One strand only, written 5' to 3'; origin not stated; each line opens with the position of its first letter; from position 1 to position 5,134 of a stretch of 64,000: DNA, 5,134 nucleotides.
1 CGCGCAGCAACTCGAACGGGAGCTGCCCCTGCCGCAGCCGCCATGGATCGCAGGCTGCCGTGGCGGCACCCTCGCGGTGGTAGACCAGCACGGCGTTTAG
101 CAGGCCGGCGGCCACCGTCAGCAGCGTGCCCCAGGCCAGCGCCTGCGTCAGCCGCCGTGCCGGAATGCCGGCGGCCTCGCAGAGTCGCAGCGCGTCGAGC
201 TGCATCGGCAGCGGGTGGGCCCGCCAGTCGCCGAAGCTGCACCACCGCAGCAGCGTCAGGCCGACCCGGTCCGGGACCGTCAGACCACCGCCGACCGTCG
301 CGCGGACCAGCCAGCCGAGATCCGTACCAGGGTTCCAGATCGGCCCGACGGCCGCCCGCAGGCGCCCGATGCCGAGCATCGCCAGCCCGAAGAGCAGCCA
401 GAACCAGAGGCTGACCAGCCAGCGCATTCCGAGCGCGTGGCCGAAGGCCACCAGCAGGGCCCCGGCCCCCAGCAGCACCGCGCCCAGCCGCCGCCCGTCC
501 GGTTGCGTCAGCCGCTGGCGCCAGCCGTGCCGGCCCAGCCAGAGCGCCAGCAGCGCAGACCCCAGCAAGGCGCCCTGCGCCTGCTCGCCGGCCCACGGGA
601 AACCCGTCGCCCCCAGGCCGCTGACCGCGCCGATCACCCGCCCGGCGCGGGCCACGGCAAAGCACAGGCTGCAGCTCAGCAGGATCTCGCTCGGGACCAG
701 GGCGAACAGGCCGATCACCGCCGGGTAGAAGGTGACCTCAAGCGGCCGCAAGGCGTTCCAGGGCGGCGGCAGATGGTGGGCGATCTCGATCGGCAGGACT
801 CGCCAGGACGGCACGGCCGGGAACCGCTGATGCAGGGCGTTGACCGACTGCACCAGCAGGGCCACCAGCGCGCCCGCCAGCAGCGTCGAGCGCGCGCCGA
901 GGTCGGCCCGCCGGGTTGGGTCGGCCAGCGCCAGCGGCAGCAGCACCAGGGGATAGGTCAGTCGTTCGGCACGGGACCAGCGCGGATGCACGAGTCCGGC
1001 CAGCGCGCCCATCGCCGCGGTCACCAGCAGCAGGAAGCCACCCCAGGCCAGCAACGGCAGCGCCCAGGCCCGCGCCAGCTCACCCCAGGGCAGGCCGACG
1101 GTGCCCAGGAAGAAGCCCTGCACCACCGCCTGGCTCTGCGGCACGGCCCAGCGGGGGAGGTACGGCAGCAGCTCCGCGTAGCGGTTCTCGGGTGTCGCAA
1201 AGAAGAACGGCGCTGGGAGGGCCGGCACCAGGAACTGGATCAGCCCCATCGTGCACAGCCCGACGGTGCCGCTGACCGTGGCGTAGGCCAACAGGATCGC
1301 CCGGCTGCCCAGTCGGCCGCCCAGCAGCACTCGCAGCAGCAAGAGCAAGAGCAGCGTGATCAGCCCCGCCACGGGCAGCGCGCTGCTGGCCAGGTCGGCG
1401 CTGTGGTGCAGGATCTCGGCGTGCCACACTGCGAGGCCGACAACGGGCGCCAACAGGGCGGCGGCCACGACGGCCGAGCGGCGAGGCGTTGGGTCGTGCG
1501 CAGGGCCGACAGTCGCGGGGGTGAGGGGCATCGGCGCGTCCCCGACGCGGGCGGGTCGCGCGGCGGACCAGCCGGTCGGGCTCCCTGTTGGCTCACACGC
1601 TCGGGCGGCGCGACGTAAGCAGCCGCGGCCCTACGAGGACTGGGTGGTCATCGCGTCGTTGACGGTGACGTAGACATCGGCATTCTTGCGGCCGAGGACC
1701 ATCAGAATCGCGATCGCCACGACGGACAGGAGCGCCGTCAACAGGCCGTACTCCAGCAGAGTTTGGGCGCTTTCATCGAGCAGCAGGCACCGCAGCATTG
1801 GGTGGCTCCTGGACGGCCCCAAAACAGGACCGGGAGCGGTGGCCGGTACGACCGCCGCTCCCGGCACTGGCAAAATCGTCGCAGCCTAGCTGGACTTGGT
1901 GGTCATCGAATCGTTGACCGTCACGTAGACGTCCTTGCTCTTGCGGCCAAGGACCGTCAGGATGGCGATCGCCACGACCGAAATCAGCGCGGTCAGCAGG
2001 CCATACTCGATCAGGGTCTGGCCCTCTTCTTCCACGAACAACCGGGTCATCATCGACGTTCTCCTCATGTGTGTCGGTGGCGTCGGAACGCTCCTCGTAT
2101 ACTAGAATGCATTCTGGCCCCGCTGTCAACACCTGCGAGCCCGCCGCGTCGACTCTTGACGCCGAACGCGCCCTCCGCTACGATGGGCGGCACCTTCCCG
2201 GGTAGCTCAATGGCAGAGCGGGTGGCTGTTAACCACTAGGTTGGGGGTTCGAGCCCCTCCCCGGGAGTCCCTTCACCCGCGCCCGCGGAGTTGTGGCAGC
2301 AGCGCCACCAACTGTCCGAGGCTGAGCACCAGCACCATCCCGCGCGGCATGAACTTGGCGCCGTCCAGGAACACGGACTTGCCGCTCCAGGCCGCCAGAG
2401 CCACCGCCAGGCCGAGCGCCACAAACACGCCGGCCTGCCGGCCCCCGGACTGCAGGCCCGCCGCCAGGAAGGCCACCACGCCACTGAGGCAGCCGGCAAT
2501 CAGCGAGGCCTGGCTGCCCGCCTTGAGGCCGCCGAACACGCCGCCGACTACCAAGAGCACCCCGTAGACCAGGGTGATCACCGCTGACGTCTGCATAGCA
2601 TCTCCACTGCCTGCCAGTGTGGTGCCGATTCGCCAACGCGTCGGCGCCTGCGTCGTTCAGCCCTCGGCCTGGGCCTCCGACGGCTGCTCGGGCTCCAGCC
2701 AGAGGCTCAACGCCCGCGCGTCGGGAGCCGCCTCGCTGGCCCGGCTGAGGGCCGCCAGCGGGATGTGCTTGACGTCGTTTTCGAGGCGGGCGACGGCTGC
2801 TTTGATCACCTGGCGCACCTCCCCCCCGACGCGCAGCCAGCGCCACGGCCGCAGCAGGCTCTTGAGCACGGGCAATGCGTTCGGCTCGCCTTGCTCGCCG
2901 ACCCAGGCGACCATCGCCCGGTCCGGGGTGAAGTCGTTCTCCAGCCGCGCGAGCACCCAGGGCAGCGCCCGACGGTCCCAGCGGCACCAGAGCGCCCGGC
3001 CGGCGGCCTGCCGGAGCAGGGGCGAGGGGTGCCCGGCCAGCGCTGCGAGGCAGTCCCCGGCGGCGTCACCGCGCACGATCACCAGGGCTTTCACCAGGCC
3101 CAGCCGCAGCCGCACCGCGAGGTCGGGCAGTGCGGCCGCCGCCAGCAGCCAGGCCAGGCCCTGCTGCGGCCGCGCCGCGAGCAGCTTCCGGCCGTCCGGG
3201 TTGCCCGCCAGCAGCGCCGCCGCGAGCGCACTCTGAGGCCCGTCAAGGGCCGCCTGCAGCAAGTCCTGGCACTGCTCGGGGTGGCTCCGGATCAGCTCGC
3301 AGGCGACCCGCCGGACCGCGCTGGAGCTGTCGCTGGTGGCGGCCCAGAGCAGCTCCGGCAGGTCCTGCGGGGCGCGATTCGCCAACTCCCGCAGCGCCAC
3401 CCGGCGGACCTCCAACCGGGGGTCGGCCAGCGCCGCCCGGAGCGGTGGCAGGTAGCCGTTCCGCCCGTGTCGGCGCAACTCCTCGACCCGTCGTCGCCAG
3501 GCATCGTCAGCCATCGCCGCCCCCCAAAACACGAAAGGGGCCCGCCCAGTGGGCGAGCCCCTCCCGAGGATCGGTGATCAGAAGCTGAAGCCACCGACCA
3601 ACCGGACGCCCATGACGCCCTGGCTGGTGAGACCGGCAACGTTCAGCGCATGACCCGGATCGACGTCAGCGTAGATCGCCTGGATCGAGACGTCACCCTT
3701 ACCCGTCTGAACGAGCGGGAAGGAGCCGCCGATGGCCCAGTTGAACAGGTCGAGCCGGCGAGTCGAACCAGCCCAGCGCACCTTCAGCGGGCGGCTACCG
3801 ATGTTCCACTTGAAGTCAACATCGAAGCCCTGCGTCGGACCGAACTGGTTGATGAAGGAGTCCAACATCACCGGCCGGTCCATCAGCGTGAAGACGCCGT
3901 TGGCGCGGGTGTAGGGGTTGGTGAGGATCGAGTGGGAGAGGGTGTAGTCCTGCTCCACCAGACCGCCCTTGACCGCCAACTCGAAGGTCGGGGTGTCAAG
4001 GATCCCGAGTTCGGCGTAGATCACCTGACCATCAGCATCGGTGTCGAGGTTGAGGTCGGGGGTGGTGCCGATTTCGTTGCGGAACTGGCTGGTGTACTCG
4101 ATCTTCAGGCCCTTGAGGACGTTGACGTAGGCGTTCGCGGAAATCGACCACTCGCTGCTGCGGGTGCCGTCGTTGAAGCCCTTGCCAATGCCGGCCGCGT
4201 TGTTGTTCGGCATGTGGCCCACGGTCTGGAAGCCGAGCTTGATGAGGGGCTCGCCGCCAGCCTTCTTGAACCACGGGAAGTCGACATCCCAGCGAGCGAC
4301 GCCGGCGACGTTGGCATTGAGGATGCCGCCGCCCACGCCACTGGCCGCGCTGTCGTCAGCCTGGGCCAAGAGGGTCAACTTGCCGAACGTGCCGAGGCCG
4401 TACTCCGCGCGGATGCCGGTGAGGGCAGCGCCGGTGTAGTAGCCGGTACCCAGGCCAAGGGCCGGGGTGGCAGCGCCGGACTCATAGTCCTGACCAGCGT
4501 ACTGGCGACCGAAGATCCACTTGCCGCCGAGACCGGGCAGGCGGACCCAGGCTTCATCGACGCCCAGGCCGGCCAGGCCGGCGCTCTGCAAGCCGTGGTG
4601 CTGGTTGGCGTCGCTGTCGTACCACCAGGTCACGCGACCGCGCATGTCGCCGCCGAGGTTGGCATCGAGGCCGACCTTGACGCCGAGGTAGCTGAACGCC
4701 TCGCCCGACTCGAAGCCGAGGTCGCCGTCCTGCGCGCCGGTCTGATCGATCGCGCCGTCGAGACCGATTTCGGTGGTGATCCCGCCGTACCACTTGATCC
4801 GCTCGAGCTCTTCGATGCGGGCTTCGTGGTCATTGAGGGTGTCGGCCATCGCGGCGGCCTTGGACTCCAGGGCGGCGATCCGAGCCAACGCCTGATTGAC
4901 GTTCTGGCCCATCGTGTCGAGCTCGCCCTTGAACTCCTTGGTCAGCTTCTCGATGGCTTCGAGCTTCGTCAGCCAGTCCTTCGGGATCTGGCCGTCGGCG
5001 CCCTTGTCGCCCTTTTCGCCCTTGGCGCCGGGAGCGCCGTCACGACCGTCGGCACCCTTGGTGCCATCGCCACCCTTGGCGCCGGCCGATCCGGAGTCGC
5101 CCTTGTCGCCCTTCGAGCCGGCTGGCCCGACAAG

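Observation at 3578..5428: SLH-anchored OmpM-like porin containing a collagen-like (G-X-Y)15 segment between the SLH domain and the coiled-coil/beta-barrel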

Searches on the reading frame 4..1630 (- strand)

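Call 50: search_protein_families(library=pfam, proteins=[window:4-1630:-], max_evalue=0.001)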
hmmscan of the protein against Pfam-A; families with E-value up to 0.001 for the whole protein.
window:4-1630:- (542 aa): 1 family
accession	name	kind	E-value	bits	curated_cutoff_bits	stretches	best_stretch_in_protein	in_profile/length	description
PF20581.3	DUF6785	-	7.2e-90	302.3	25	1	52-521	3-498/498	Family of unknown function (DUF6785)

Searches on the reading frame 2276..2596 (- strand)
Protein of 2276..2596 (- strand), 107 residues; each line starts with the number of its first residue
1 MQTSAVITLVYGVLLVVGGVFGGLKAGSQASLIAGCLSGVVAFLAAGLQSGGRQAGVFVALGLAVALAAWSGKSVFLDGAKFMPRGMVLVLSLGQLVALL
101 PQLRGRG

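Call 50: search_protein_families(library=pfam, proteins=[window:2276-2596:-], max_evalue=0.001)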
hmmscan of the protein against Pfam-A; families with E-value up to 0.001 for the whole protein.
window:2276-2596:- (107 aa): 1 family
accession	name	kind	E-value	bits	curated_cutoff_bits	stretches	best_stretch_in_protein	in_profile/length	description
PF03647.18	Tmemb_14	-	4.1e-15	56.6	24.8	1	8-97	2-90/92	Transmembrane proteins 14C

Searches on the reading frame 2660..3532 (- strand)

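Call 50: search_protein_families(library=pfam, proteins=[window:2660-3532:-], max_evalue=0.001)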
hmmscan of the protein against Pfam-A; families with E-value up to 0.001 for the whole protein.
window:2660-3532:- (291 aa): 2 families
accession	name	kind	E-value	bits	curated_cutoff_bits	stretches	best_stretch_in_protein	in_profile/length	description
PF13646.12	HEAT_2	-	4e-11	43.5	27.7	2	28-106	1-82/88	HEAT repeats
PF02985.28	HEAT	-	3.5e-05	24.1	23.5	0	61-81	4-24/31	HEAT repeat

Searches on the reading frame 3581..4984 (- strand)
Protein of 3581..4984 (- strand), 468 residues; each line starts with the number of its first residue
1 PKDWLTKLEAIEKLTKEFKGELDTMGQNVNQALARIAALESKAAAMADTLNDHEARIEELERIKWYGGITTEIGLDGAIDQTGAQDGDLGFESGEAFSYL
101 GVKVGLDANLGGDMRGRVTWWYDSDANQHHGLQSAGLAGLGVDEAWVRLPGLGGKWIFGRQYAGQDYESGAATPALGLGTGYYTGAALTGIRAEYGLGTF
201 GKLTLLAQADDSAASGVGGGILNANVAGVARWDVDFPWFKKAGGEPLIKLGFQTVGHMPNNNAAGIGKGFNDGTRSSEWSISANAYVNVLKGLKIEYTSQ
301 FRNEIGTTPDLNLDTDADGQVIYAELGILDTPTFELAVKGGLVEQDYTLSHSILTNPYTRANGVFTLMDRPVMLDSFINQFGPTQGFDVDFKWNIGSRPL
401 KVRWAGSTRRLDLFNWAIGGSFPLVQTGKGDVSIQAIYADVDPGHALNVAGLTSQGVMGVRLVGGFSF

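Call 36: search_protein_representatives(alignment_id=A2)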
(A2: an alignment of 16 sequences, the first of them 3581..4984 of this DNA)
Query: 16 sequences, 466 profile positions. Proteins with E-value up to 0.001 (for the whole library): 199; up to 1e-10: 30; up to 1e-30: 12. The best 150 are listed.
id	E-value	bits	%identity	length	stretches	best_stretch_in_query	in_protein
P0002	2.0e-206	702.4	-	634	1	1-466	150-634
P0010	2.3e-206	702.2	-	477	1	7-466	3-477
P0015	5.5e-188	641.6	-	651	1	3-466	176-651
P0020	5.7e-183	625.1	-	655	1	1-466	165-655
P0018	2.2e-182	623.1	-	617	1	3-466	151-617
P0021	2.8e-144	497.5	-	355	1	114-466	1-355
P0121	3.1e-109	382.0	-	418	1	2-466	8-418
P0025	6.9e-103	361.0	-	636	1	2-466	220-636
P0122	5.7e-65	236.0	-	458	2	7-217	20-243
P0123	6.6e-65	235.8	-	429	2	8-210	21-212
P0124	2.1e-62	227.6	-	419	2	261-466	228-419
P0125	1.8e-46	175.1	-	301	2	6-220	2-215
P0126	1.8e-24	102.5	-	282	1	2-102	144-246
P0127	3.3e-20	88.5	-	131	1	9-86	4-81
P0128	1.2e-19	86.6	-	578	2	9-165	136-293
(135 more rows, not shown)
